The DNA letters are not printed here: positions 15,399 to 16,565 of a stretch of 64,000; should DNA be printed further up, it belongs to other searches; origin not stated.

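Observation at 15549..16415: DPPR-synthase (Rv3806c-type UbiA) homolog 2 kb upstream of the GT-C array points to a polyprenyl-phospho-pentose donor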

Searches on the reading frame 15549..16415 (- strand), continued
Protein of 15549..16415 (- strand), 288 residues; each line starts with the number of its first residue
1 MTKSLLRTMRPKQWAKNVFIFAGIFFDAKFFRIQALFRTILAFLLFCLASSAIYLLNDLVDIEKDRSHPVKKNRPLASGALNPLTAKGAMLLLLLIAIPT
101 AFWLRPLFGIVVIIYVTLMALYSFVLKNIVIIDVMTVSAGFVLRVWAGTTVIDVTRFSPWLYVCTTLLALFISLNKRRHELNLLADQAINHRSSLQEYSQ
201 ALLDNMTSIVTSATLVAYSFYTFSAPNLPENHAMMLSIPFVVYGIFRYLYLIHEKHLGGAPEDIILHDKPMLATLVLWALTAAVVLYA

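Call 51: get_annotated_region(hit=H7, flank=8000)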
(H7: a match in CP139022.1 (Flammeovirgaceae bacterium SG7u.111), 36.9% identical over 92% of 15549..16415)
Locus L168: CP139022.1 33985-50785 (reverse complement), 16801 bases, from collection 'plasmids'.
description: Flammeovirgaceae bacterium SG7u.111 plasmid unnamed, complete sequence
organism: Flammeovirgaceae bacterium SG7u.111 (NCBI taxid 3089815)
taxonomy: Bacteria; Bacteroidota; Cytophagia; Cytophagales; Flammeovirgaceae; ; Flammeovirgaceae bacterium SG7u.111
host: -; source: Seagrass,tissue sample; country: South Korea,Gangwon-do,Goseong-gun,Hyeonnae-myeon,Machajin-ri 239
typing (MOB-suite, as given by PLSDB): non-mobilizable
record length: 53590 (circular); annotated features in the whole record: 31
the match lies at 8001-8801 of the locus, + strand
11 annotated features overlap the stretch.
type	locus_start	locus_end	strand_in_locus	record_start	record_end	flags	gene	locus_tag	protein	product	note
CDS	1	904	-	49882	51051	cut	-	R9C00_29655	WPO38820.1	acyltransferase family protein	-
CDS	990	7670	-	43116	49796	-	-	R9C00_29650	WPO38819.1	PA14 domain-containing protein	-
CDS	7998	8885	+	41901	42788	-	-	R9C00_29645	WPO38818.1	decaprenyl-phosphate phosphoribosyltransferase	-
CDS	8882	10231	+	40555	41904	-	-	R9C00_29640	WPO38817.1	FAD-binding oxidoreductase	-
CDS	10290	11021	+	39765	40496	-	-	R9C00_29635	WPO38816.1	SDR family oxidoreductase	-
CDS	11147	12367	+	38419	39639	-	-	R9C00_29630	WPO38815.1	hypothetical protein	-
CDS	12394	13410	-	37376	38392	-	-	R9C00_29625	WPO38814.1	replication initiation protein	-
CDS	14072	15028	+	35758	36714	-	-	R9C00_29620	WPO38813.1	ParA family protein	-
CDS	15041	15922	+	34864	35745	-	-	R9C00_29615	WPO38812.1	hypothetical protein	-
CDS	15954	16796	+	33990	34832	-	dinD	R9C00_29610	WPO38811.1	DNA damage-inducible protein D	-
CDS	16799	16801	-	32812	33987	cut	-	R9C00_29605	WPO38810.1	glycosyltransferase family 2 protein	-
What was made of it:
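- DPPRS homologs do pair with an FAD oxidoreductase and an SDR (DprE1/E2-like) in some lineages, for example the Flammeovirgaceae plasmid (call 51).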

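Call 52: get_annotated_region(hit=H17, flank=8000)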
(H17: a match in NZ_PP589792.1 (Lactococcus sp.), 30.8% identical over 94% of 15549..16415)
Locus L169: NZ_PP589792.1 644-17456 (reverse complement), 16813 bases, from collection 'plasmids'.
description: Lactococcus sp. strain LLF27 plasmid pLLF27D, complete sequence
organism: Lactococcus sp. (NCBI taxid 44273)
taxonomy: Bacteria; Bacillota; Bacilli; Lactobacillales; Streptococcaceae; Lactococcus; Lactococcus sp.
host: -; source: Bacterial culture,Dairy environment; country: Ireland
typing (MOB-suite, as given by PLSDB): mobilizable; replicon rep_cluster_414,rep_cluster_656; relaxase MOBP,MOB_Unknown
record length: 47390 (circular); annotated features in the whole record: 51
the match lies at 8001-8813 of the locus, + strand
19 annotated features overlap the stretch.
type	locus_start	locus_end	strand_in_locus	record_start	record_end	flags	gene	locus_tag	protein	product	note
CDS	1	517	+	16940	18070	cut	-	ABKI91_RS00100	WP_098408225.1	glycoside hydrolase family 99-like domain-containing protein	-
CDS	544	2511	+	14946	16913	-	-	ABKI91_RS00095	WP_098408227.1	capsular polysaccharide synthesis protein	-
CDS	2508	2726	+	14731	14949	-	-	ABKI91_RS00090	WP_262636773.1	hypothetical protein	-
CDS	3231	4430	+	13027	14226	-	-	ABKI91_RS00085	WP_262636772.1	O-antigen ligase family protein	-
CDS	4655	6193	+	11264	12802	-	-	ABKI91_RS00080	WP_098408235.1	oligosaccharide flippase family protein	-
CDS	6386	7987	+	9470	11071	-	-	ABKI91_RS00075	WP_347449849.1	hypothetical protein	-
CDS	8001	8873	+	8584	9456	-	-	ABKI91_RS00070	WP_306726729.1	decaprenyl-phosphate phosphoribosyltransferase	-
CDS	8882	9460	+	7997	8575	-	-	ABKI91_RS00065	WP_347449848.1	HAD-IB family phosphatase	GO:0008152 - metabolic process [Evidence IEA]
CDS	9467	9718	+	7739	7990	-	-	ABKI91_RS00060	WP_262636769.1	GtrA family protein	GO:0000271 - polysaccharide biosynthetic process [Evidence IEA]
CDS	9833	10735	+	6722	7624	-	-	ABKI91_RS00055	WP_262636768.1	phosphodiester glycosidase family protein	-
CDS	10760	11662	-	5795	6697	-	-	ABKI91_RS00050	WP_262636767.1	LCP family protein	-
CDS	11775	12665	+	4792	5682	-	-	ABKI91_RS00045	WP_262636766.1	IS982-like element IS982B family transposase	GO:0006313 - DNA transposition [Evidence IEA]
CDS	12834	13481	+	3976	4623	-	pcp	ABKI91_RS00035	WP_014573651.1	pyroglutamyl-peptidase I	GO:0030163 - protein catabolic process [Evidence IEA]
CDS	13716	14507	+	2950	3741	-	-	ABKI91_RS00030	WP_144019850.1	Type 1 glutamine amidotransferase-like domain-containing protein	GO:0006508 - proteolysis [Evidence IEA]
CDS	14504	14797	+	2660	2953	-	-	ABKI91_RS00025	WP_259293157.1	hypothetical protein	-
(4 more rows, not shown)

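Call 53: get_annotated_region(hit=H9, flank=8000)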
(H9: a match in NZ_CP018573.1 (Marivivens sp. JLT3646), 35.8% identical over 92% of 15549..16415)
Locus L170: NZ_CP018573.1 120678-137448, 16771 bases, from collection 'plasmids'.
description: Marivivens sp. JLT3646 plasmid unnamed, complete sequence
organism: Marivivens sp. JLT3646 (NCBI taxid 1920883)
taxonomy: Bacteria; Pseudomonadota; Alphaproteobacteria; Rhodobacterales; Paracoccaceae; Marivivens; Marivivens sp. JLT3646
host: -; source: cell culture,shallow-sea hydrothermal system; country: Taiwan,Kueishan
typing (MOB-suite, as given by PLSDB): non-mobilizable
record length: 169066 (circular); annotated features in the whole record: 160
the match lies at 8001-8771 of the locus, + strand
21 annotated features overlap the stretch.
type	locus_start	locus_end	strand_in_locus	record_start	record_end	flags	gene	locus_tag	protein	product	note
CDS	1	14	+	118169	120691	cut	-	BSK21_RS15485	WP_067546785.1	glycosyltransferase family 1 protein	-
CDS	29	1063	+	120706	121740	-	gmd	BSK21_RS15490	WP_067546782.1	GDP-mannose 4,6-dehydratase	GO:0000271 - polysaccharide biosynthetic process [Evidence IEA]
CDS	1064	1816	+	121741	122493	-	-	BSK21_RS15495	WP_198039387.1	hypothetical protein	-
CDS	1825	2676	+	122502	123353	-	-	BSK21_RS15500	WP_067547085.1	GDP-mannose 4,6-dehydratase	-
CDS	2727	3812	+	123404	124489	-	-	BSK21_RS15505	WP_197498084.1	glycosyltransferase family 1 protein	-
CDS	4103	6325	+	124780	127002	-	-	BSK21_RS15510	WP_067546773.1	hypothetical protein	-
CDS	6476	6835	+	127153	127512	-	-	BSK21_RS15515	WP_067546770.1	EamA family transporter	-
CDS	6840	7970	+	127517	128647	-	-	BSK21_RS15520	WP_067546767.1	glycosyltransferase family 4 protein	-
CDS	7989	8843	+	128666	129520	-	-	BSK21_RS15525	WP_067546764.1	decaprenyl-phosphate phosphoribosyltransferase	-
CDS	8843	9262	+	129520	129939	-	-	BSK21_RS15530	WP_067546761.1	divergent PAP2 family protein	-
CDS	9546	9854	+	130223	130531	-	-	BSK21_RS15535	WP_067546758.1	hypothetical protein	-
CDS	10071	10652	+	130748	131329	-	-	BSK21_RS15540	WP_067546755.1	hypothetical protein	-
CDS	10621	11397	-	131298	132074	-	-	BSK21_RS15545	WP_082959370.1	LuxR family transcriptional regulator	-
CDS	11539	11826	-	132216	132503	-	-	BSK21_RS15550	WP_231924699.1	H-NS histone family protein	-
CDS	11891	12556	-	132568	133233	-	-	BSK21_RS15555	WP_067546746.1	tyrosine-type recombinase/integrase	GO:0015074 - DNA integration [Evidence IEA]; GO:0006310 - DNA recombination [Evidence IEA]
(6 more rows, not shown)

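Call 56: search_protein_families(library=ncbifam, proteins=[L029:1336-2031:+, L029:2068-3510:+, L029:3564-4556:+, L029:4692-5606:+, L027:10966-11919:+, L036:2036-2833:+, L027:11964-12764:+, L080:14519-15544:+, L081:6294-7163:+, L166:12931-13611:+], max_evalue=0.00001)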
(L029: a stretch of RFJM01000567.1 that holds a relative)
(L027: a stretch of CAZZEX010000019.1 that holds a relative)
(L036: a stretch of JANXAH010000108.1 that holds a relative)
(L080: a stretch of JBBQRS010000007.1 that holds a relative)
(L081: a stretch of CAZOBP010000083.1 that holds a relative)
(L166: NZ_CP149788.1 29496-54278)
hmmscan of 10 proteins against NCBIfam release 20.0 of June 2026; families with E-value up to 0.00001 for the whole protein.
L029:1336-2031:+ (231 aa): 21 families
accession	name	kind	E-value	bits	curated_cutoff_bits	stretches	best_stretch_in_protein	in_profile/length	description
NF001380.0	PRK00279.1-2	equivalog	6e-86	287.3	251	1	10-220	3-214/216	adenylate kinase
TIGR01351.1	adk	subfamily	5.9e-74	248.3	168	1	10-218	2-211/212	adenylate kinase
NF001379.0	PRK00279.1-1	equivalog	1.4e-63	214.1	268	1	10-195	3-185/216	adenylate kinase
NF001381.0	PRK00279.1-3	equivalog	3.4e-63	212.8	187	1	10-220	3-187/188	adenylate kinase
NF001387.0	PRK00279.2-5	equivalog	8e-59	198.9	373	1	10-218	3-210/224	adenylate kinase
NF011103.0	PRK14530.1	equivalog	1.1e-58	198.4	294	1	7-220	3-213/215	adenylate kinase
NF001386.0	PRK00279.2-4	equivalog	1.8e-58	197.8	256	1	8-218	3-215/220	adenylate kinase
NF001382.0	PRK00279.1-4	equivalog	2.3e-57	194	334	1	11-220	4-210/212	adenylate kinase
NF001385.0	PRK00279.2-3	equivalog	1.4e-55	188.2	315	1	6-219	3-212/213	adenylate kinase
NF002700.0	PRK02496.1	equivalog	5.5e-55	185.9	262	2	9-133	3-128/184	adenylate kinase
NF011099.0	PRK14526.1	equivalog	7.1e-54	182.7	223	1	10-219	3-208/211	adenylate kinase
NF011100.0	PRK14527.1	equivalog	2.1e-51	174.3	154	1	4-218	3-190/191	adenylate kinase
NF011101.0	PRK14528.1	equivalog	1.6e-49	168.1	195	2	10-135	4-130/187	adenylate kinase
NF011105.0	PRK14532.1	equivalog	4.7e-44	150.2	162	2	10-133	3-127/189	adenylate kinase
NF010381.0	PRK13808.1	equivalog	2.7e-43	148.7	426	2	10-112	3-105/335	adenylate kinase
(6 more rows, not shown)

L029:2068-3510:+ (480 aa): 9 families
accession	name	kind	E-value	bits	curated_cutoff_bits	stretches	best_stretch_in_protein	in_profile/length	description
NF008408.0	PRK11230.1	equivalog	6.9e-163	542.7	897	1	17-477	16-474/499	glycolate oxidase subunit GlcD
TIGR00387.1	glcD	equivalog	6.6e-148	492.9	567.9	1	60-473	1-413/413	glycolate oxidase subunit GlcD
NF049975.1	2HglutDHaseYdiJ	equivalog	8.3e-42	143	1350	2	53-194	48-191/1018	D-2-hydroxyglutarate dehydrogenase YdiJ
NF053785.1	DcplphribOxDprE1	equivalog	6.5e-19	68.4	500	1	59-237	17-187/449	decaprenylphosphoryl-beta-D-ribose oxidase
NF008439.0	PRK11282.1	equivalog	1.7e-17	63.3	284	1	66-277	8-217/358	glycolate oxidase subunit GlcE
NF041227.1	BagG_FevA2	exception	1.1e-12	47.3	850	1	46-234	34-211/455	bagremycin/ferroverdin biosynthesis FAD-dependent oxygenase BagG/FevA2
TIGR01678.1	FAD_lactone_ox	subfamily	1.4e-12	47.3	396.8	1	52-233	10-181/438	sugar 1,4-lactone oxidase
NF041226.1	BagK_FevA1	equivalog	3e-10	39.1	800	1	54-234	38-207/453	bagremycin/ferroverdin biosynthesis FAD-dependent oxygenase BagK/FevA1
TIGR01679.1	bact_FAD_ox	subfamily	4.6e-07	29.1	292.25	1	54-195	9-143/419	FAD-linked oxidoreductase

L029:3564-4556:+ (330 aa): 8 families
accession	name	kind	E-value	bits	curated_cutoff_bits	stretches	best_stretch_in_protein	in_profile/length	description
NF041392.1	XylDh_Gfo6_Halo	equivalog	3.8e-47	160.8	350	1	4-329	16-349/350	D-xylose 1-dehydrogenase Gfo6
TIGR04380.1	myo_inos_iolG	equivalog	1.5e-33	116.1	355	1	9-328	6-329/330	inositol 2-dehydrogenase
NF052479.1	LevoglcsnDh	equivalog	2e-29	102.5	650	1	35-192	41-202/386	levoglucosan dehydrogenase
NF040723.1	UDP-GlcNAcDh_Arch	equivalog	2.4e-20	73.3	450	1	6-249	2-235/302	UDP-N-acetylglucosamine 3-dehydrogenase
NF008607.0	PRK11579.1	subfamily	2.4e-17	63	330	1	4-192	4-189/346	oxidoreductase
NF052679.1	InsChiInosDhIolG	equivalog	1.2e-15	57.4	540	1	5-162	3-161/343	bifunctional inositol 2-dehydrogenase/D-chiro-inositol 1-dehydrogenase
NF058561.1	BT_2158_fam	equivalog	1.8e-10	40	750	1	25-155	52-183/487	glycoside 3-dehydrogenase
NF007574.0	PRK10206.1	equivalog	9.7e-08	31.4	352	1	47-161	45-158/345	oxidoreductase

L029:4692-5606:+ (304 aa): 5 families
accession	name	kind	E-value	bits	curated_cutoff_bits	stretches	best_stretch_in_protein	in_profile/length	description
TIGR03716.1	R_switched_YkoY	subfamily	2.8e-52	177.5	138.5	2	61-238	31-209/220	integral membrane protein, YkoY family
TIGR03717.1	R_switched_YjbE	subfamily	1.2e-18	67.5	134.8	1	61-209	31-175/176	YjbE family putative metal transport protein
NF010612.0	PRK14013.1-2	equivalog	2.2e-07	30.6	386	0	127-243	189-297/307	hypothetical protein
NF010614.0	PRK14013.1-4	equivalog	6.3e-07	28.8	495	1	103-175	213-284/357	hypothetical protein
NF010613.0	PRK14013.1-3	equivalog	9.7e-06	24.8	385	0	110-175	219-285/362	hypothetical protein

L027:10966-11919:+ (317 aa): 16 families
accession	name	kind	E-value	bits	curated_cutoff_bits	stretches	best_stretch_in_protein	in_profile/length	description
TIGR00549.1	mevalon_kin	equivalog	3.1e-77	259.8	163.05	1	12-287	1-276/276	mevalonate kinase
NF003036.0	PRK03926.1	equivalog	1.8e-58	198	403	1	9-314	3-292/302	mevalonate kinase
NF003006.0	PRK03817.1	equivalog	7.2e-19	68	443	1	224-302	248-327/352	galactokinase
TIGR01220.1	Pmev_kin_Gr_pos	equivalog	1.4e-16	60.5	165.7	1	168-292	204-333/358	phosphomevalonate kinase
TIGR00131.1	gal_kin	equivalog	2.9e-14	52.8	226.65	1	224-302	284-364/388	galactokinase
NF001816.0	PRK00555.1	equivalog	8e-14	51.4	509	1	224-303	259-339/363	galactokinase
NF003705.0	PRK05322.1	equivalog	1e-13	50.8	385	1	222-301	281-362/388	galactokinase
NF003472.0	PRK05101.1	equivalog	7.7e-12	44.8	499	1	222-302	275-358/382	galactokinase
NF002870.0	PRK03188.1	equivalog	5e-09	35.3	286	0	72-134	72-135/310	4-(cytidine 5'-diphospho)-2-C-methyl-D-erythritol kinase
TIGR01920.1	Shik_kin_archae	equivalog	5.5e-09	35.8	126.85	0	84-137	61-114/266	shikimate kinase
NF002288.1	PRK01212.1-4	equivalog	6.8e-09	35.2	194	1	57-306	42-284/303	homoserine kinase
TIGR00191.1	thrB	equivalog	4.4e-08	32.3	168.25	0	91-145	79-132/304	homoserine kinase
NF049969.1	GlMnHpPKinHddA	equivalog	1.1e-07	31.6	600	0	248-301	264-317/338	D-glycero-D-manno-heptose 7-phosphate kinase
NF009948.0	PRK13412.1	equivalog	1.2e-07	29.8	721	0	192-300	838-948/974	bifunctional fucokinase/fucose-1-phosphate guanylyltransferase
NF040957.1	Arch_PMK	equivalog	3e-07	30.3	500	0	105-309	92-305/316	phosphomevalonate kinase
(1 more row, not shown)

L036:2036-2833:+ (265 aa): 3 families
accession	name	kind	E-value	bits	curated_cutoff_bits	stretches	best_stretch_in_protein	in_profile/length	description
NF040647.1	IPPK_Arch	equivalog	1.9e-47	161.7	120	1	5-261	2-258/259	isopentenyl phosphate kinase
NF000338.1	fomA_AB016934.1.gene6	equivalog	3.6e-12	45.9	550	1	5-257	7-250/266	fosfomycin resistance kinase FomA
NF000122.1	485965_fosC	equivalog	7.6e-09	35.9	350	1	94-223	14-143/182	fosfomycin resistance kinase FosC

L027:11964-12764:+ (266 aa): 1 family
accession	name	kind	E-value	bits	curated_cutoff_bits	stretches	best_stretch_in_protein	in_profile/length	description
TIGR04256.1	GxxExxY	subfamily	1e-48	164.5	35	2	8-122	1-115/116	GxxExxY protein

L080:14519-15544:+ (341 aa): 29 families (the best 25 are shown)
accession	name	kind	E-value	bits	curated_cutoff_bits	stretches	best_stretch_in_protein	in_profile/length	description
TIGR01181.1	dTDP_gluc_dehyt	equivalog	2.5e-57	194.4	365.1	1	2-338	1-316/321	dTDP-glucose 4,6-dehydratase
TIGR01179.1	galE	equivalog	1.8e-43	148.7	262.3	1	2-336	1-328/332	UDP-glucose 4-epimerase GalE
NF007490.0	PRK10084.1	subfamily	8.7e-43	146.7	649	1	1-338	1-339/361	dTDP-glucose 4,6-dehydratase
NF007582.0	PRK10217.1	equivalog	5.2e-41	140.9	698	1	2-338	3-336/355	dTDP-glucose 4,6-dehydratase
TIGR04180.1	EDH_00030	hypoth_equivalog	1.4e-29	103.2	475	1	3-320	1-296/297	NAD-dependent 4,6-dehydratase LegB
NF007956.0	PRK10675.1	subfamily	5.4e-28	98.1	394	1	1-324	1-320/338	UDP-glucose 4-epimerase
NF011728.1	PRK15181.1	equivalog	1.3e-23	83.6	760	1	2-333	17-337/348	Vi polysaccharide biosynthesis UDP-N-acetylglucosaminuronic acid C-4 epimerase TviC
NF042422.1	oxyalk_red_OleD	equivalog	3.3e-23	82.6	580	1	1-259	1-229/329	2-alkyl-3-oxoalkanoate reductase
TIGR02622.1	CDP_4_6_dhtase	equivalog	3.6e-21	75.7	278.45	1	2-335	6-332/352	CDP-glucose 4,6-dehydratase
TIGR03466.1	HpnA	hypoth_equivalog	1.1e-18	67.2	367.65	1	1-263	1-230/327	hopanoid-associated sugar epimerase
NF008872.0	PRK11908.1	equivalog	1.8e-18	66.7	294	1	2-271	3-260/349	bifunctional UDP-4-keto-pentose/UDP-xylose synthase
TIGR02197.1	heptose_epim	equivalog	2.8e-17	62.8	274.6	1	3-334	1-314/316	ADP-glyceromanno-heptose 6-epimerase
NF042423.1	oxyalk_red_Shew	equivalog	1.7e-15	56.9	580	1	2-248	10-221/331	2-alkyl-3-oxoalkanoate reductase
NF043036.1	ErythonDh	equivalog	4.8e-15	55.6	325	1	1-181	1-165/321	D-erythronate dehydrogenase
NF041015.1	UDPsulfquin_syn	equivalog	3.5e-14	52.6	575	1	1-249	1-279/384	UDP-sulfoquinovose synthase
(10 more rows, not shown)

L081:6294-7163:+ (289 aa): 9 families
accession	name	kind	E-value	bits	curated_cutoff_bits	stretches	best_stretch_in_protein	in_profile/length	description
NF008977.0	PRK12324.1-2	equivalog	1.3e-65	221.7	234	1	5-288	5-289/297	decaprenyl-phosphate phosphoribosyltransferase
NF008978.0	PRK12324.1-4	equivalog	5.9e-53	179.9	207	1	4-288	34-321/322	decaprenyl-phosphate phosphoribosyltransferase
NF008976.0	PRK12324.1-1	equivalog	7.7e-46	156.9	474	1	3-287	19-304/306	decaprenyl-phosphate phosphoribosyltransferase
NF006088.0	PRK08238.1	equivalog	6.1e-44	150.5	351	1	5-268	195-462/482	UbiA family prenyltransferase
NF009523.0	PRK12884.1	equivalog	1.3e-12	47.5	269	1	41-223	41-219/279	prenyltransferase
NF045897.1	SCO3242_trans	equivalog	1.3e-07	31.5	260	1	47-151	41-143/287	SCO3242 family prenyltransferase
NF009522.0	PRK12883.1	equivalog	4.6e-07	29.6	353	1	41-167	41-165/279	geranylgeranylglycerol-phosphate geranylgeranyltransferase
TIGR01473.1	cyoE_ctaB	equivalog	7e-07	29.3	210.3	1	40-126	38-126/281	heme o synthase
NF009521.0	PRK12882.1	equivalog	3.3e-06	26.6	296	0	37-139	39-139/280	geranylgeranylglycerol-phosphate geranylgeranyltransferase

L166:12931-13611:+ (226 aa): 5 families
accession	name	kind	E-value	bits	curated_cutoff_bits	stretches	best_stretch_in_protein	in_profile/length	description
NF038032.1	CehA_McbA_metalo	domain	6.2e-23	81.7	80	1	5-189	5-213/315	CehA/McbA family metallohydrolase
NF047791.1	RNaseRnm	equivalog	2e-15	56.8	375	1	4-72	2-76/275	RNase RNM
NF041577.1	nside_bi_sphtase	equivalog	8.5e-12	44.8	400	1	4-69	3-68/276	3',5'-nucleoside bisphosphate phosphatase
NF041661.1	Cycl_ph_dihydrol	equivalog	5.5e-09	35.7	500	0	6-69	1-64/259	phosphoribosyl 1,2-cyclic phosphate 1,2-diphosphodiesterase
NF045780.1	TrlF_fam_ATP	equivalog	2.8e-08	33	350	1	3-76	6-95/944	TrlF family AAA-like ATPase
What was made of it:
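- Tried and rejected: The weak FAD hit in L029 is GlcD (call 56).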

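Call 60: get_annotated_region(hit=H5, flank=7000)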
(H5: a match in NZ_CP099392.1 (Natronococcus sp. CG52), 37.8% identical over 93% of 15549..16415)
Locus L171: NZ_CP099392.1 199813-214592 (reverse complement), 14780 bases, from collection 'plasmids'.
description: Natronococcus sp. CG52 plasmid unnamed1, complete sequence
organism: Natronococcus sp. CG52 (NCBI taxid 2951804)
taxonomy: Archaea; Euryarchaeota; Halobacteria; Halobacteriales; Natrialbaceae; Natronococcus; Natronococcus sp. CG52
host: -; source: cell culture,salt lake sediment; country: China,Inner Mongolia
typing (MOB-suite, as given by PLSDB): non-mobilizable
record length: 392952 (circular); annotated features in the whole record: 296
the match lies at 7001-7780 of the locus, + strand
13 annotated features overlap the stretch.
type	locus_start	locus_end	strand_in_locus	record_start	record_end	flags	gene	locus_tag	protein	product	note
CDS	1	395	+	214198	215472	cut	-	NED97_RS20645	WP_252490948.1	IS4 family transposase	-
CDS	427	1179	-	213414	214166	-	-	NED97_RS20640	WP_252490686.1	hypothetical protein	-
CDS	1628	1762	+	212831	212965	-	-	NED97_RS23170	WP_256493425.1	hypothetical protein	-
CDS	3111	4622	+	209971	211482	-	-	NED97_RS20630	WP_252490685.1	ATP-binding protein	-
CDS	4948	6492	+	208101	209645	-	-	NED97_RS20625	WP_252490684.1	glycosyltransferase family 39 protein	-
CDS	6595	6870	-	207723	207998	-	-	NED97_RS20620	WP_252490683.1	hypothetical protein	-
CDS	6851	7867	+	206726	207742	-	-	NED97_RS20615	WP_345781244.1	UbiA prenyltransferase family protein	-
CDS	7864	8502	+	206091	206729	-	-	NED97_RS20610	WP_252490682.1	PHP domain-containing protein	-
CDS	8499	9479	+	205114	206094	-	-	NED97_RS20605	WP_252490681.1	lysylphosphatidylglycerol synthase transmembrane domain-containing protein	-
CDS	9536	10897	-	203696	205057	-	-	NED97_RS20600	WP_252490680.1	DolP-mannose mannosyltransferase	GO:0035269 - protein O-linked mannosylation [Evidence IEA]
CDS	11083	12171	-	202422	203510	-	-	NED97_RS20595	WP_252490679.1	NAD(P)-dependent oxidoreductase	-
CDS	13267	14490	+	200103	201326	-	-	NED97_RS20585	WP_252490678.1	sulfotransferase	-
CDS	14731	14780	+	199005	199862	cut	cysC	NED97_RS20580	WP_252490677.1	adenylyl-sulfate kinase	GO:0006790 - sulfur compound metabolic process [Evidence IEA]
